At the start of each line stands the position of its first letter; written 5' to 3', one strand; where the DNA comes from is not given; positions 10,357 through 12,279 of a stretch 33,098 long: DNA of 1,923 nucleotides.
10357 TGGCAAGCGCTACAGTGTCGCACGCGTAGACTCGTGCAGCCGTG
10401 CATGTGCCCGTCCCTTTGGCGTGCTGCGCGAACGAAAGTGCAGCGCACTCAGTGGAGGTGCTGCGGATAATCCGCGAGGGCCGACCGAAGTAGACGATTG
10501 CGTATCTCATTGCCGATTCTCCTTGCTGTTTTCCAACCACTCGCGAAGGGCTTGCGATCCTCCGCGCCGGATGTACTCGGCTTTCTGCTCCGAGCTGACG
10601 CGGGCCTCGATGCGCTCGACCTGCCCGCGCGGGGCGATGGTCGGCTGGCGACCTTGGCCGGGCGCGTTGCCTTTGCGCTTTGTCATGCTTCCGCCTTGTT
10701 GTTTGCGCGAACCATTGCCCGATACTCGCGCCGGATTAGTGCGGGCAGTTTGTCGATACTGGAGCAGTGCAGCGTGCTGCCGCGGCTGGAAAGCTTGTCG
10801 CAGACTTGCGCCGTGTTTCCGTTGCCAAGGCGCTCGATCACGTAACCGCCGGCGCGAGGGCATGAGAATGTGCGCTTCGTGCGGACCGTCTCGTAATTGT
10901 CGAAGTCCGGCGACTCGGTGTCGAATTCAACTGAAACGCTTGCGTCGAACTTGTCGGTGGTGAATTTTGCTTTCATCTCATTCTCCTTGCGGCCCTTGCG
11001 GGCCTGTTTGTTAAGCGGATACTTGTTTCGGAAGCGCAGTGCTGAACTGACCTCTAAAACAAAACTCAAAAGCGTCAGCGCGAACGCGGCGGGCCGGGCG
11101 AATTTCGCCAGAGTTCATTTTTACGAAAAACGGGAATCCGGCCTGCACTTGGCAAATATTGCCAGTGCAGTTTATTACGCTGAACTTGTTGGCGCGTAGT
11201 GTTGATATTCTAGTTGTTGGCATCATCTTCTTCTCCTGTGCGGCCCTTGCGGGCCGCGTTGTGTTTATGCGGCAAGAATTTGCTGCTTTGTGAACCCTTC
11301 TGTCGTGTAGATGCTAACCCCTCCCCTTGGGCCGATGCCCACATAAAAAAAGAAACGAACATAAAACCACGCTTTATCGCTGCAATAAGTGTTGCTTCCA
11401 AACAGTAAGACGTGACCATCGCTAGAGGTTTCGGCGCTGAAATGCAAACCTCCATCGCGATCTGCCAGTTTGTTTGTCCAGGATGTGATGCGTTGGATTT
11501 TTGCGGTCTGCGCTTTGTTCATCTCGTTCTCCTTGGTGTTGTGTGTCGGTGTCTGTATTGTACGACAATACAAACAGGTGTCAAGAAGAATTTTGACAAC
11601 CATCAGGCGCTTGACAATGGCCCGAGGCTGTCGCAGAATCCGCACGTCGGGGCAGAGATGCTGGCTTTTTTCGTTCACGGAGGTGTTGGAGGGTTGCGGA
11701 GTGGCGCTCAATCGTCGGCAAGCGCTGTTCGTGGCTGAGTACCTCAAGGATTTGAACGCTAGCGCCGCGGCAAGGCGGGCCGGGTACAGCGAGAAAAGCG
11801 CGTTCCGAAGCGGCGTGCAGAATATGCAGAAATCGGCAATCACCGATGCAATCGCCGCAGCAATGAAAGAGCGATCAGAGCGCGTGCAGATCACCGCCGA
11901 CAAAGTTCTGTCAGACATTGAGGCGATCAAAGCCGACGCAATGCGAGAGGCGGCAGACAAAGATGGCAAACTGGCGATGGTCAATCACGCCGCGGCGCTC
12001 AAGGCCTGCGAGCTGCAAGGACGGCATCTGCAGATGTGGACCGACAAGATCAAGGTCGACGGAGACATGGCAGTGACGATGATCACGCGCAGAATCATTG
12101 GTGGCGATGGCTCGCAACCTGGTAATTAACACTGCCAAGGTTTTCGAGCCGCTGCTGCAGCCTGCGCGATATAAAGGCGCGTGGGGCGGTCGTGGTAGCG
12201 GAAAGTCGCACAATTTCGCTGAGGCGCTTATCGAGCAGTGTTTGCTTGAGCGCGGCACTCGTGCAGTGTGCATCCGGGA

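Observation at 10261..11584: Autonomous antisense five-gene cassette of unknown function between the Q-like gene and the late promoter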

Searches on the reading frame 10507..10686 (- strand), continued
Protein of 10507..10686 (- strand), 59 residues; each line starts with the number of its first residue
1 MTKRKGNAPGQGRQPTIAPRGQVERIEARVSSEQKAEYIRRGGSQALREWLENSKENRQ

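Call 97: search_protein_families(library=pfam, proteins=[window:10510-10686:-], max_evalue=10)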
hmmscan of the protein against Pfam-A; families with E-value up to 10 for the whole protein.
seq(59 aa): 0 families

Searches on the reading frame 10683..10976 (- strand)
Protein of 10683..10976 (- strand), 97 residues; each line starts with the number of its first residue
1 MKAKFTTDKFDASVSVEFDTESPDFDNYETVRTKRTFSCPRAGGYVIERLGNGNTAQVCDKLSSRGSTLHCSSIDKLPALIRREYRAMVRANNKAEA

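Call 6: search_protein_families(library=pfam, proteins=[window:10683-10976:-], max_evalue=1)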
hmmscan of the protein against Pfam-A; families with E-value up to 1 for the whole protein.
window:10683-10976:- (97 aa): 0 families

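Call 9: search_protein_families(library=phrogs, proteins=[window:10683-10976:-], max_evalue=1)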
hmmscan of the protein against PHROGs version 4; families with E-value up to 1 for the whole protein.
window:10683-10976:- (97 aa): 0 families

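Call 10: search_protein_families(library=padloc, proteins=[window:10683-10976:-], max_evalue=1)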
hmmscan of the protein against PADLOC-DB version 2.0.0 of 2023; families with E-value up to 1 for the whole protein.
window:10683-10976:- (97 aa): 0 families

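Call 11: search_protein_families(library=ncbifam, proteins=[window:10683-10976:-], max_evalue=1)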
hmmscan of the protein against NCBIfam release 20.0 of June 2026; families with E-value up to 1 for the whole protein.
window:10683-10976:- (97 aa): 0 families

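Call 13: find_related_loci(query=window:10683-10976:-, collection=viral_contigs, flank=6000)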
Query window:10683-10976:- (97 aa) in viral_contigs; peptide patterns used: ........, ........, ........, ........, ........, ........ (x = any residue, [..] = any of these).
2 stretches matched a pattern; 1 encode a relative of the query (tblastn E <= 1e-3); 1 distinct loci.
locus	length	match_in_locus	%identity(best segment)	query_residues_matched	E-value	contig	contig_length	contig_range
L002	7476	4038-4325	95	1-97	1e-60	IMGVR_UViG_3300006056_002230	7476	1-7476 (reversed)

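Call 25: find_encoding_contigs(protein=window:10683-10976:-, flank=8000, max_places=8)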
Protein window:10683-10976:- (97 aa): 15 contigs read that carry it; 8 places shown.
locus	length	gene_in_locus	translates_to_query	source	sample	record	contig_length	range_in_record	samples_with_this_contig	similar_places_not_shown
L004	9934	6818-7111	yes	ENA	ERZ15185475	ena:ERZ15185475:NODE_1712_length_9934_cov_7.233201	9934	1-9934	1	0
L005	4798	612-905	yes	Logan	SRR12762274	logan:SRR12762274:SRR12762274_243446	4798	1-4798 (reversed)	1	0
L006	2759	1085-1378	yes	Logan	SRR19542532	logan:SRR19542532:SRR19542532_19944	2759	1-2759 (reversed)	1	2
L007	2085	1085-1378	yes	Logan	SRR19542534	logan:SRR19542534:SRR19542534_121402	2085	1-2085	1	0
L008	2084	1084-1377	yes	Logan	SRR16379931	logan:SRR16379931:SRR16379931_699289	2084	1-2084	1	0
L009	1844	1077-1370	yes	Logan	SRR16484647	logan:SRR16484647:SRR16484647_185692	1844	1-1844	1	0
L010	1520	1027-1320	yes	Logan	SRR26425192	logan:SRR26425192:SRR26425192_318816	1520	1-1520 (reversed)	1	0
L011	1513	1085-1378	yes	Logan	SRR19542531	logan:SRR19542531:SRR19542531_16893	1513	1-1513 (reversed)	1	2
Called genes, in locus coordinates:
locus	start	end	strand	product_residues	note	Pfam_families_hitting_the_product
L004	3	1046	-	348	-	?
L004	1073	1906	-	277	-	-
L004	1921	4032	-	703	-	PF16510:P22_portal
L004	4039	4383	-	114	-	-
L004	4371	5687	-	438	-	PF04466:Terminase_3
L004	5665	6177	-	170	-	PF03592:Terminase_2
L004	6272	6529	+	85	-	-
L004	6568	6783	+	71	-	-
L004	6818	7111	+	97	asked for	-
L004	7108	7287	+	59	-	-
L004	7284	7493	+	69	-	-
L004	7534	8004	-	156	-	-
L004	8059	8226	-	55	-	-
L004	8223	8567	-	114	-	-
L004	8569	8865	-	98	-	PF00816:Histone_HNS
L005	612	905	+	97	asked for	-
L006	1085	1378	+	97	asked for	-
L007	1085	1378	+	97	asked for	-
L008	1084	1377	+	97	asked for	-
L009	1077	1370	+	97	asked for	-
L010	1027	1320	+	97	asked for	-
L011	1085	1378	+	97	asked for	-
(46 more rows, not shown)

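Call 64: find_homologous_proteins(query=window:10683-10976:-, max_evalue=0.01)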
Query window:10683-10976:- (97 aa): 14 proteins with E <= 0.01 among 14 candidates.
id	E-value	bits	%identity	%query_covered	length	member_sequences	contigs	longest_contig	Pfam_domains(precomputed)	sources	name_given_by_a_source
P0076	3.1e-52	192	91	100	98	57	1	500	-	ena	-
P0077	9.0e-50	184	87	100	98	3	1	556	-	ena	-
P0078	4.5e-49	182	86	100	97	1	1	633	-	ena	-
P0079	4.7e-49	182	88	100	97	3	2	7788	-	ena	-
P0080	6.2e-49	181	86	100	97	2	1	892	-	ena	-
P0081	8.7e-48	178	85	100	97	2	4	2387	-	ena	-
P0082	9.0e-48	178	85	100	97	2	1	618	-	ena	-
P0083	3.5e-46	173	82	100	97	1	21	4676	-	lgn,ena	-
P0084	3.1e-43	163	78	97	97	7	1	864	-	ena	-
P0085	1.3e-28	117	84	66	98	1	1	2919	-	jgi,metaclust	metaclust:\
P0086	5.9e-17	79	52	100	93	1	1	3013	-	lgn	-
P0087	3.8e-10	58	48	97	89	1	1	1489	-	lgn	-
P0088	4.8e-6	44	43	98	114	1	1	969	-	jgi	-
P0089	7.5e-5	41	46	82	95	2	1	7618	-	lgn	-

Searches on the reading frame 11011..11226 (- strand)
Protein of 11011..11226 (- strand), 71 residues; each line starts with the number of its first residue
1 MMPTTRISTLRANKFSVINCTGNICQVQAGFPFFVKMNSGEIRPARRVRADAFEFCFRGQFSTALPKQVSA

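Call 6: search_protein_families(library=pfam, proteins=[window:11011-11226:-], max_evalue=1)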
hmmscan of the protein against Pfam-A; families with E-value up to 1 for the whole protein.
window:11011-11226:- (71 aa): 0 families

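Call 9: search_protein_families(library=phrogs, proteins=[window:11011-11226:-], max_evalue=1)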
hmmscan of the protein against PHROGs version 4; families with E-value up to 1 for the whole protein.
window:11011-11226:- (71 aa): 0 families

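Call 10: search_protein_families(library=padloc, proteins=[window:11011-11226:-], max_evalue=1)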
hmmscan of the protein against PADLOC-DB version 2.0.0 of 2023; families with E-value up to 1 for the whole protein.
window:11011-11226:- (71 aa): 0 families

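Call 11: search_protein_families(library=ncbifam, proteins=[window:11011-11226:-], max_evalue=1)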
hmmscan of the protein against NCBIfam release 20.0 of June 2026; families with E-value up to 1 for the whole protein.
window:11011-11226:- (71 aa): 0 families

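Call 21: find_related_loci(query=window:11011-11226:-, collection=viral_contigs, flank=6000)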
Query window:11011-11226:- (71 aa) in viral_contigs; peptide patterns used: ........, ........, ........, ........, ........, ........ (x = any residue, [..] = any of these).
20 stretches matched a pattern, but none encodes a relative of the query by tblastn (E <= 1e-3).

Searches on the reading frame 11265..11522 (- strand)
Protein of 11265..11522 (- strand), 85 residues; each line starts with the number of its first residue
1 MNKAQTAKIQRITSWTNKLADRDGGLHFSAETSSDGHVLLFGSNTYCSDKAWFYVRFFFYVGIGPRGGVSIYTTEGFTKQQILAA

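Call 6: search_protein_families(library=pfam, proteins=[window:11265-11522:-], max_evalue=1)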
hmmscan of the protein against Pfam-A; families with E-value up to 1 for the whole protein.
window:11265-11522:- (85 aa): 0 families

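Call 9: search_protein_families(library=phrogs, proteins=[window:11265-11522:-], max_evalue=1)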
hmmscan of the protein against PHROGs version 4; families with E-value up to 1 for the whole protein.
window:11265-11522:- (85 aa): 0 families

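Call 10: search_protein_families(library=padloc, proteins=[window:11265-11522:-], max_evalue=1)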
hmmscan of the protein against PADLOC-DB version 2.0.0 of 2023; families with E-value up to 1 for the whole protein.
window:11265-11522:- (85 aa): 0 families

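Call 11: search_protein_families(library=ncbifam, proteins=[window:11265-11522:-], max_evalue=1)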
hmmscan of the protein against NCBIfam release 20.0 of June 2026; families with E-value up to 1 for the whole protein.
window:11265-11522:- (85 aa): 0 families

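Call 20: find_related_loci(query=window:11265-11522:-, collection=viral_contigs, flank=6000)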
Query window:11265-11522:- (85 aa) in viral_contigs; peptide patterns used: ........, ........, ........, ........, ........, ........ (x = any residue, [..] = any of these).
4 stretches matched a pattern, but none encodes a relative of the query by tblastn (E <= 1e-3).

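Call 85: list_cluster_members(proteins=[window:11265-11522:-, window:11011-11226:-])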
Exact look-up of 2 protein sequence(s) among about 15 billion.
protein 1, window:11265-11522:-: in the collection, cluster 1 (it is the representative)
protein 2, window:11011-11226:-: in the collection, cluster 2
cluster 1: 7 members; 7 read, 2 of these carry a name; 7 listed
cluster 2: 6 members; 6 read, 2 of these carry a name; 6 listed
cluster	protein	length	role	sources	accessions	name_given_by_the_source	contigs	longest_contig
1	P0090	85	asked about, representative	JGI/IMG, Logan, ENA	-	hypothetical protein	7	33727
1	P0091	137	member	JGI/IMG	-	hypothetical protein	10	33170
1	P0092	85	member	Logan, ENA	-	-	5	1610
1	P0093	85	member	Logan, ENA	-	-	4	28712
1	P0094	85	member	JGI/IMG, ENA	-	-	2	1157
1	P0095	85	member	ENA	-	-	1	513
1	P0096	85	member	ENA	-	-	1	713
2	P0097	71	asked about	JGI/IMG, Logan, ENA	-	hypothetical protein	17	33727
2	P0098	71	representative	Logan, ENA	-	-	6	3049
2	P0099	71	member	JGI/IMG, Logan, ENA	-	hypothetical protein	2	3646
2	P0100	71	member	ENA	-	-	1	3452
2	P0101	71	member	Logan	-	-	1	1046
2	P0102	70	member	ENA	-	-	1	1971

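Call 88: find_encoding_contigs(protein=P0099, flank=3000, max_places=2)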
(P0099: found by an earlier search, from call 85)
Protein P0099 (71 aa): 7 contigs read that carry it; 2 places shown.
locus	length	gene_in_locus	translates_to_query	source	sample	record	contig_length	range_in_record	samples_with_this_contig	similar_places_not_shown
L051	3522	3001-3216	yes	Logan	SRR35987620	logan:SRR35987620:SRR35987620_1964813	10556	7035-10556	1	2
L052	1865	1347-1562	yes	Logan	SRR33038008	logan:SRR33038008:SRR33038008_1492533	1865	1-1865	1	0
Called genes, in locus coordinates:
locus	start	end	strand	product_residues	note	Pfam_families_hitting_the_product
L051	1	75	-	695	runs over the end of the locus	PF23899:SU10_portal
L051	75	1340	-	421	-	PF04466:Terminase_3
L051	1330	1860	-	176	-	PF03592:Terminase_2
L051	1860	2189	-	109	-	-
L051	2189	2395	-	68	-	-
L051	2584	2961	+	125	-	-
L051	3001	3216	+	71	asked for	-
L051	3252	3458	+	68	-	-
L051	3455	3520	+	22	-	?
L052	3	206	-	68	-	?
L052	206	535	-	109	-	-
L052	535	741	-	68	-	-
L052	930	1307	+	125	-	-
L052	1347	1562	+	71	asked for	-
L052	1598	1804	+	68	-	-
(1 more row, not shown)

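Call 89: find_encoding_contigs(protein=P0098, flank=3000, max_places=2)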
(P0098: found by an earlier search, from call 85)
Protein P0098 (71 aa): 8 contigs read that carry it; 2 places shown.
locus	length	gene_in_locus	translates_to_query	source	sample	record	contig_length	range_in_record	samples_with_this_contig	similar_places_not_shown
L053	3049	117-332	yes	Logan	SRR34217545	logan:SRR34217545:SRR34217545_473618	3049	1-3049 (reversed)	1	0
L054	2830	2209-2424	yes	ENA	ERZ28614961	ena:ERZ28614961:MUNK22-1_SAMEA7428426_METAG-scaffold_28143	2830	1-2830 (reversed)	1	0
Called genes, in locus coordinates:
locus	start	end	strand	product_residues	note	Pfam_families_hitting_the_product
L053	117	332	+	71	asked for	-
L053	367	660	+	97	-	-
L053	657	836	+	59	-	-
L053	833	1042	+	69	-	-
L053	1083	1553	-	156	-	-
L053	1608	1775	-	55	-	-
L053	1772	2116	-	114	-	-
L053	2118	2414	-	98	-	PF00816:Histone_HNS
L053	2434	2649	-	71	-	PF24751:DUF7696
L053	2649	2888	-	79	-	-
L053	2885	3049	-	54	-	?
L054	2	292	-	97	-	?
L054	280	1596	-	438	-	PF04466:Terminase_3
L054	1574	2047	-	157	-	PF03592:Terminase_2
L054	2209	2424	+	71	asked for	-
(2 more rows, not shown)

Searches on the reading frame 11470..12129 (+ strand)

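Call 6: search_protein_families(library=pfam, proteins=[window:11470-12129:+], max_evalue=1)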
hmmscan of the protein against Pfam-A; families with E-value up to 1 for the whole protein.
window:11470-12129:+ (219 aa): 3 families
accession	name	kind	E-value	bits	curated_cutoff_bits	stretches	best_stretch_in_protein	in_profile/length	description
PF03592.21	Terminase_2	-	1.5e-20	74.7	26.1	1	80-172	1-93/141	Terminase small subunit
PF07704.17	PSK_trans_fac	-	0.032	15.6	28.3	1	117-161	18-63/82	Rv0623-like transcription factor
PF07726.17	AAA_3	-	0.082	13.2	27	1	115-154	6-45/131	ATPase family associated with various cellular activities (AAA)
